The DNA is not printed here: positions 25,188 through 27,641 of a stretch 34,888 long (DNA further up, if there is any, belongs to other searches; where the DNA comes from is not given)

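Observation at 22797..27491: Glycyl-radical-enzyme operon with no adjacent activase: amidohydrolase, lyase-like two-domain protein and compact PFL2-type GRE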

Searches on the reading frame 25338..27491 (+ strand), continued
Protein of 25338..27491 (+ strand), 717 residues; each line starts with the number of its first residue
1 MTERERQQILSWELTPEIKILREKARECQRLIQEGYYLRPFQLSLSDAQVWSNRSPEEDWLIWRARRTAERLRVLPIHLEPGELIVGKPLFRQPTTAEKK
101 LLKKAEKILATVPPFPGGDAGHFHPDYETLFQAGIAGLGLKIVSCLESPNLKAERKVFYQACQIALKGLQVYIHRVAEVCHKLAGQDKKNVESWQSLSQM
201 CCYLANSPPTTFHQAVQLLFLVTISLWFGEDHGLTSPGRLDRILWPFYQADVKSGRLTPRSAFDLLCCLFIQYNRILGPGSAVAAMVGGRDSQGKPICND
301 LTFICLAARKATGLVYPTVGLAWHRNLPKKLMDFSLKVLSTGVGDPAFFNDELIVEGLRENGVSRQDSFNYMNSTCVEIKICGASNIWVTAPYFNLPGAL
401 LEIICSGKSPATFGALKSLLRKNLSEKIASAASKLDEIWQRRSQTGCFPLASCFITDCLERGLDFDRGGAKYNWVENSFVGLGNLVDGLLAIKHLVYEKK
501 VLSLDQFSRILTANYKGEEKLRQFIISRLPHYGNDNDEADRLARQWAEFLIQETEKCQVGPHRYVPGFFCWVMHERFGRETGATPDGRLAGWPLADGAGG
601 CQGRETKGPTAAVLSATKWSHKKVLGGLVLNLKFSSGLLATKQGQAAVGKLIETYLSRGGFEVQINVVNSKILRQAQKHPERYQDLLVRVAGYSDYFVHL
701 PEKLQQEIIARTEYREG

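Call 39: find_encoding_contigs(protein=P0024, flank=8000, max_places=1)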
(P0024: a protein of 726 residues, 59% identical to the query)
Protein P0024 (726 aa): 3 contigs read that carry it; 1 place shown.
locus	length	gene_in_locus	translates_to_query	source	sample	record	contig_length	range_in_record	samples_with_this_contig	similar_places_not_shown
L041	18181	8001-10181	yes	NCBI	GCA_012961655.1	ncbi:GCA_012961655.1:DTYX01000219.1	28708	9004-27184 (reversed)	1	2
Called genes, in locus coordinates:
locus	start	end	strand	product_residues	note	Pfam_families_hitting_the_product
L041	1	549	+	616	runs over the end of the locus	PF00456:Transketolase_N, PF13292:DXP_synthase_N (faint), PF00676:E1_dh, PF02779:Transket_pyr, PF02780:Transketolase_C, PF22613:Transketolase_C_1 (faint)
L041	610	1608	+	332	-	PF00583:Acetyltransf_1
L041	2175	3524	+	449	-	PF05958:tRNA_U5-meth_tr, PF02475:TRM5-TYW2_MTfase (weak), PF03602:Cons_hypoth95, PF05175:MTS, PF06325:PrmA (weak), PF09445:Methyltransf_15 (faint), PF13649:Methyltransf_25, PF13847:Methyltransf_31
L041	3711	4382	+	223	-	PF06283:ThuA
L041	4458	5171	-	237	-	PF17645:Amdase, PF01177:Asp_Glu_race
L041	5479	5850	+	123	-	PF00903:Glyoxalase, PF13669:Glyoxalase_4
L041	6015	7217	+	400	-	PF01408:GFO_IDH_MocA, PF02894:GFO_IDH_MocA_C, PF22725:GFO_IDH_MocA_C3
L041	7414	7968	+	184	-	PF06439:3keto-disac_hyd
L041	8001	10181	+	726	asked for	PF02901:PFL-like, PF01228:Gly_radical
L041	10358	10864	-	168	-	PF00881:Nitroreductase, PF14512:TM1586_NiRdase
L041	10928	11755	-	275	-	PF09370:PEP_hydrolase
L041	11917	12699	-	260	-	-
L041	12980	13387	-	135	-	PF09383:NIL, PF12797:Fer4_2 (weak), PF00037:Fer4, PF12837:Fer4_6 (weak), PF13237:Fer4_10, PF14697:Fer4_21, PF12838:Fer4_7, PF13187:Fer4_9 (weak), +3 more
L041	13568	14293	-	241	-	PF27030:AbpE_bact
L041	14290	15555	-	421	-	PF16153:DUF4861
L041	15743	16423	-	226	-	PF04012:PspA_IM30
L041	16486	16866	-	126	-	PF22550:CesT_Tir_1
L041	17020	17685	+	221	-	PF00005:ABC_tran, PF13191:AAA_16 (weak), PF13481:AAA_25 (faint), PF02463:SMC_N (weak)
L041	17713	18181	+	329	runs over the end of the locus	PF00561:Abhydrolase_1, PF12146:Hydrolase_4, PF12697:Abhydrolase_6, PF03096:Ndr (faint)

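Call 40: find_encoding_contigs(protein=P0069, flank=8000, max_places=1)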
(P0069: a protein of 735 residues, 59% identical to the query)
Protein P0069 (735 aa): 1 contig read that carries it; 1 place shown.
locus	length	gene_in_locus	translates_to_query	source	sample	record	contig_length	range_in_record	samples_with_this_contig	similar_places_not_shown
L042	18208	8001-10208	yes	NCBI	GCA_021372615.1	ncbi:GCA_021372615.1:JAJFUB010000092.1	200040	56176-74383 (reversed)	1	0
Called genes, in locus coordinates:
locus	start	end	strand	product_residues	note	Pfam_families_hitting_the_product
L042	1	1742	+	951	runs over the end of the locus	PF16147:DUF4855, PF00754:F5_F8_type_C (weak), PF22633:F5_F8_type_C_2 (faint)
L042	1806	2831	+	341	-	PF00389:2-Hacid_dh, PF02826:2-Hacid_dh_C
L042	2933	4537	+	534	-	PF13231:PMT_2 (weak)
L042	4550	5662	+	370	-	PF01168:Ala_racemase_N, PF14031:D-ser_dehydrat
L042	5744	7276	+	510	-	PF19568:Spore_III_AA, PF25516:PTPase, PF01424:R3H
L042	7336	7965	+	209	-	PF02223:Thymidylate_kin, PF13521:AAA_28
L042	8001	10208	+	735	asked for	PF02901:PFL-like, PF01228:Gly_radical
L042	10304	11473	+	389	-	PF13177:DNA_pol3_delta2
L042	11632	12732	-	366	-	PF01321:Creatinase_N, PF00557:Peptidase_M24 (weak)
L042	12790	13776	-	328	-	-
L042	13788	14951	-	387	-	PF10509:GalKase_gal_bdg, PF00288:GHMP_kinases_N, PF08544:GHMP_kinases_C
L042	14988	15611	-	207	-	PF05175:MTS, PF03602:Cons_hypoth95 (weak), PF13847:Methyltransf_31, PF08242:Methyltransf_12 (weak), PF13649:Methyltransf_25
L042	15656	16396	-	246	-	PF09911:DUF2140 (faint)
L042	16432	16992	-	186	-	PF01195:Pept_tRNA_hydro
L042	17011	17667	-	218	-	PF01386:Ribosomal_L25p, PF14693:Ribosomal_TL5_C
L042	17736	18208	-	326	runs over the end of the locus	PF13793:Pribosyltran_N, PF00156:Pribosyltran, PF14572:Pribosyl_synth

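Call 46: search_protein_families(library=pfam, alignment_id=A2, max_evalue=0.00001)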
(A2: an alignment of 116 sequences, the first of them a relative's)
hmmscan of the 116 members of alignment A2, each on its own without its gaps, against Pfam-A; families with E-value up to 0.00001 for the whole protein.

A. member 1, L006:6609-7739:- (376 aa): 1 family
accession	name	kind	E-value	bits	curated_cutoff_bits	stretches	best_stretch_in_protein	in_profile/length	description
PF01042.26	Ribonuc_L-PSP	-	2.3e-13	50.6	27.3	0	155-224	44-108/121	Endoribonuclease L-PSP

B. families by the number of members that match (of 116 scanned): 178 families (the first 25 are shown)
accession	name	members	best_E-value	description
PF04055.27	Radical_SAM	5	1.3e-24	Radical SAM superfamily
PF14486.12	DUF4432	4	1.1e-99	Domain of unknown function (DUF4432)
PF04909.20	Amidohydro_2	4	8.5e-23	Amidohydrolase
PF13353.11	Fer4_12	4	9e-14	4Fe-4S single cluster domain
PF00037.32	Fer4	4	4.4e-12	4Fe-4S binding domain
PF12837.12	Fer4_6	4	2.2e-09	4Fe-4S binding domain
PF13237.11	Fer4_10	4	7.1e-09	4Fe-4S dicluster domain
PF12838.12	Fer4_7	4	8.7e-09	4Fe-4S dicluster domain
PF14697.11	Fer4_21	4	1.4e-07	4Fe-4S dicluster domain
PF13187.11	Fer4_9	4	6.4e-07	4Fe-4S dicluster domain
PF12796.13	Ank_2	3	7e-62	Ankyrin repeats (3 copies)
PF00155.27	Aminotran_1_2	3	3.9e-58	Aminotransferase class I and II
PF00023.36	Ank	3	1.2e-52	Ankyrin repeat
PF13637.12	Ank_4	3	9.3e-46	Ankyrin repeats (many copies)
PF13606.12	Ank_3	3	5.7e-45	Ankyrin repeat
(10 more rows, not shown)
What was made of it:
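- Amidohydro_2 is among the top recurrent neighbour families (call 46).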

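Call 70: search_protein_families(library=pfam, proteins=[L027:2216-3028:+, L031:13442-14218:-, L015:12363-13367:-, L035:14837-15691:-, L015:8444-9592:-], max_evalue=0.0001)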
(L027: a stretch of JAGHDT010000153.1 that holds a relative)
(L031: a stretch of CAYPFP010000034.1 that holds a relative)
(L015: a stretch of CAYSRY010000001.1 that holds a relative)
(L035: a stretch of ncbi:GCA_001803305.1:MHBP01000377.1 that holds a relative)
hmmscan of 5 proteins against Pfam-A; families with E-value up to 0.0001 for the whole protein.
L027:2216-3028:+ (270 aa): 1 family
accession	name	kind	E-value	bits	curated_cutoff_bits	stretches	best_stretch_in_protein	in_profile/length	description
PF04909.20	Amidohydro_2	-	4.3e-06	27.1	26.4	1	130-262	129-288/289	Amidohydrolase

L031:13442-14218:- (258 aa): 1 family
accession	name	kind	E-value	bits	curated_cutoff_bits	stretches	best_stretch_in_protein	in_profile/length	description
PF04909.20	Amidohydro_2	-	1.1e-13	52.1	26.4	1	44-256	56-287/289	Amidohydrolase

L015:12363-13367:- (334 aa): 1 family
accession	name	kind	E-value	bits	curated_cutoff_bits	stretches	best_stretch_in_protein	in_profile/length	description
PF00892.27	EamA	-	2.9e-10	41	28.2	1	57-183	4-132/135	EamA-like transporter family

L035:14837-15691:- (284 aa): 1 family
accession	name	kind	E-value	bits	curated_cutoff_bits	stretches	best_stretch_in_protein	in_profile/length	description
PF04909.20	Amidohydro_2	-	2.2e-23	83.9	26.4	1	59-280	66-288/289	Amidohydrolase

L015:8444-9592:- (382 aa): 1 family
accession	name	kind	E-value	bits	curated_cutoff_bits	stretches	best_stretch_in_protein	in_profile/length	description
PF14486.12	DUF4432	-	2.8e-94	315.8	32.5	1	38-364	2-304/304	Domain of unknown function (DUF4432)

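Call 74: find_encoding_contigs(protein=P0029, flank=7000, max_places=1)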
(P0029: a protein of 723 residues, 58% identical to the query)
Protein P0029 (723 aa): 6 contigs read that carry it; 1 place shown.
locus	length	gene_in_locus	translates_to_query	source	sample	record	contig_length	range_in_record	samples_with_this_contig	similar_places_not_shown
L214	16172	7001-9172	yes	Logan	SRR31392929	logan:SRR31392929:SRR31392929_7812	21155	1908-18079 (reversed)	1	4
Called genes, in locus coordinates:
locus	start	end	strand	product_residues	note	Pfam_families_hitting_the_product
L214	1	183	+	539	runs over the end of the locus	-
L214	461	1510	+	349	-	PF00389:2-Hacid_dh, PF03720:UDPG_MGDP_dh_C (faint), PF02826:2-Hacid_dh_C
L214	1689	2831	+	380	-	PF01168:Ala_racemase_N, PF14031:D-ser_dehydrat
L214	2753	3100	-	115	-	-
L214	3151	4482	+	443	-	PF02812:ELFV_dehydrog_N, PF00208:ELFV_dehydrog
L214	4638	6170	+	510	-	PF19568:Spore_III_AA, PF25516:PTPase, PF01424:R3H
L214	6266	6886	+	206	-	PF13521:AAA_28 (weak), PF02223:Thymidylate_kin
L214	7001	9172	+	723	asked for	PF02901:PFL-like, PF01228:Gly_radical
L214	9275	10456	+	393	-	PF13177:DNA_pol3_delta2, PF00004:AAA (faint)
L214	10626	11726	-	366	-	PF01321:Creatinase_N (faint), PF00557:Peptidase_M24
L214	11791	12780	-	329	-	-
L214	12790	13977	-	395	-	PF10509:GalKase_gal_bdg, PF00288:GHMP_kinases_N, PF08544:GHMP_kinases_C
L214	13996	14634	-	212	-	PF05175:MTS, PF06325:PrmA (weak), PF13489:Methyltransf_23 (weak), PF02527:GidB (weak), PF03602:Cons_hypoth95 (weak), PF13847:Methyltransf_31, PF08242:Methyltransf_12, PF13649:Methyltransf_25, +1 more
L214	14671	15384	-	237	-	-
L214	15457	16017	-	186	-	PF01195:Pept_tRNA_hydro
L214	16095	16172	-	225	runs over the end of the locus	PF01386:Ribosomal_L25p, PF14693:Ribosomal_TL5_C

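Call 75: find_encoding_contigs(protein=P0090, flank=7000, max_places=1)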
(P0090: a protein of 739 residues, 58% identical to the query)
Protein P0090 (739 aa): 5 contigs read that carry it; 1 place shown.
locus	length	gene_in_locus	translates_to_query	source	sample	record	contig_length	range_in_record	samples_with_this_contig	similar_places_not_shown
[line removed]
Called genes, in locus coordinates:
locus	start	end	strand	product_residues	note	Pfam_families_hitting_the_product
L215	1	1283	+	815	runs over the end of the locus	-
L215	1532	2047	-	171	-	-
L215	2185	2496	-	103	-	-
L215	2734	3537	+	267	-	PF00753:Lactamase_B, PF19583:ODP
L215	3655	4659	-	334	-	PF08240:ADH_N, PF00107:ADH_zinc_N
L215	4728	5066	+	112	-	-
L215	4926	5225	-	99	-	PF22278:DUF6958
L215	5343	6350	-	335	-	PF13472:Lipase_GDSL_2, PF14606:Lipase_GDSL_3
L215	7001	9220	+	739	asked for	PF02901:PFL-like, PF01228:Gly_radical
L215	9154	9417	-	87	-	-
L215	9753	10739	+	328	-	PF01408:GFO_IDH_MocA, PF02894:GFO_IDH_MocA_C, PF22725:GFO_IDH_MocA_C3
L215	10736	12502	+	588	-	PF12228:DUF3604 (weak)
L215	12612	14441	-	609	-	PF01582:TIR, PF13676:TIR_2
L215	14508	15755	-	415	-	PF01582:TIR, PF13676:TIR_2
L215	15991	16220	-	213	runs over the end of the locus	PF18184:SLATT_3 (faint), PF18181:SLATT_1 (weak), PF14015:DUF4231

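Call 76: find_encoding_contigs(protein=P0059, flank=7000, max_places=1)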
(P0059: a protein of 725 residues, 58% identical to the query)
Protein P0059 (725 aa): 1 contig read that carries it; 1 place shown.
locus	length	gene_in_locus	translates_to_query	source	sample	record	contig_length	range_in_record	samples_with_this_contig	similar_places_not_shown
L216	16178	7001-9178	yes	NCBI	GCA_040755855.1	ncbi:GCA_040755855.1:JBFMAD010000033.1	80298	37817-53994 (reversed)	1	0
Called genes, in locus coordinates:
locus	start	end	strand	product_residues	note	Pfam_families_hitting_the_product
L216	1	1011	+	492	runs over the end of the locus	PF00884:Sulfatase, PF01663:Phosphodiest, PF16347:SGSH_C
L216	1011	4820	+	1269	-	PF18582:HZS_alpha, PF03781:FGE-sulfatase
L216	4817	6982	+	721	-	PF02901:PFL-like, PF01228:Gly_radical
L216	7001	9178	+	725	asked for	PF02901:PFL-like, PF01228:Gly_radical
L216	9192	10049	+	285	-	PF01073:3Beta_HSD, PF01370:Epimerase, PF02719:Polysacc_synt_2 (weak), PF04321:RmlD_sub_bind, PF13460:NAD_binding_10, PF16363:GDP_Man_Dehyd, PF07993:NAD_binding_4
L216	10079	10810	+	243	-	PF00106:adh_short, PF08659:KR (weak), PF13561:adh_short_C2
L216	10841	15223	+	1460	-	PF00754:F5_F8_type_C, PF22633:F5_F8_type_C_2 (weak), PF00754:F5_F8_type_C, PF22633:F5_F8_type_C_2 (weak), PF18582:HZS_alpha, PF03781:FGE-sulfatase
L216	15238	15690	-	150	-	PF00383:dCMP_cyt_deam_1, PF14437:MafB19-deam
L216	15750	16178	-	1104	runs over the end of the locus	PF22637:CBM_4_9_1 (weak)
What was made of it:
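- Sulfatase and FGE-domain giant proteins are present in L216 (call 76).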

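Call 79: search_solved_structures(query=L216:4817-6982:+, max_evalue=1e-60)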
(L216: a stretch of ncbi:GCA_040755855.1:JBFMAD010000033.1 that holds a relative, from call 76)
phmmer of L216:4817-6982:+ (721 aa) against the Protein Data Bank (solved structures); distinct sequences matched with E-value up to 1e-60: 7.
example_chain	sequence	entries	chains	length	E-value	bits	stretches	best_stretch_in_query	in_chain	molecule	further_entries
1r8w_A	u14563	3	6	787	2.3e-81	277.1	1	127-719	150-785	glycerol dehydratase | B12-independent glycerol dehydratase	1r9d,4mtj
6vxc_A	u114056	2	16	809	6.7e-75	255.8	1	219-719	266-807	Trans-4-hydroxy-L-proline dehydratase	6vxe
9rco_A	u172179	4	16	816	4.5e-70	239.8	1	132-720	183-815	Glycyl radical protein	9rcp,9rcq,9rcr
8id0_A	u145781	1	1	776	1.1e-66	228.6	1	253-720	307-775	formate C-acetyltransferase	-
8yjo_A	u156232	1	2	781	3.1e-66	227.1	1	285-720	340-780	Probable dehydratase PflD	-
5i2a_A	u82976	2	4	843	3.8e-64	220.2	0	525-719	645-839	Diol-dehydratase | Diol dehydratase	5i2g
8id1_A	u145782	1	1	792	3e-62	213.9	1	130-719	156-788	Formate C-acetyltransferase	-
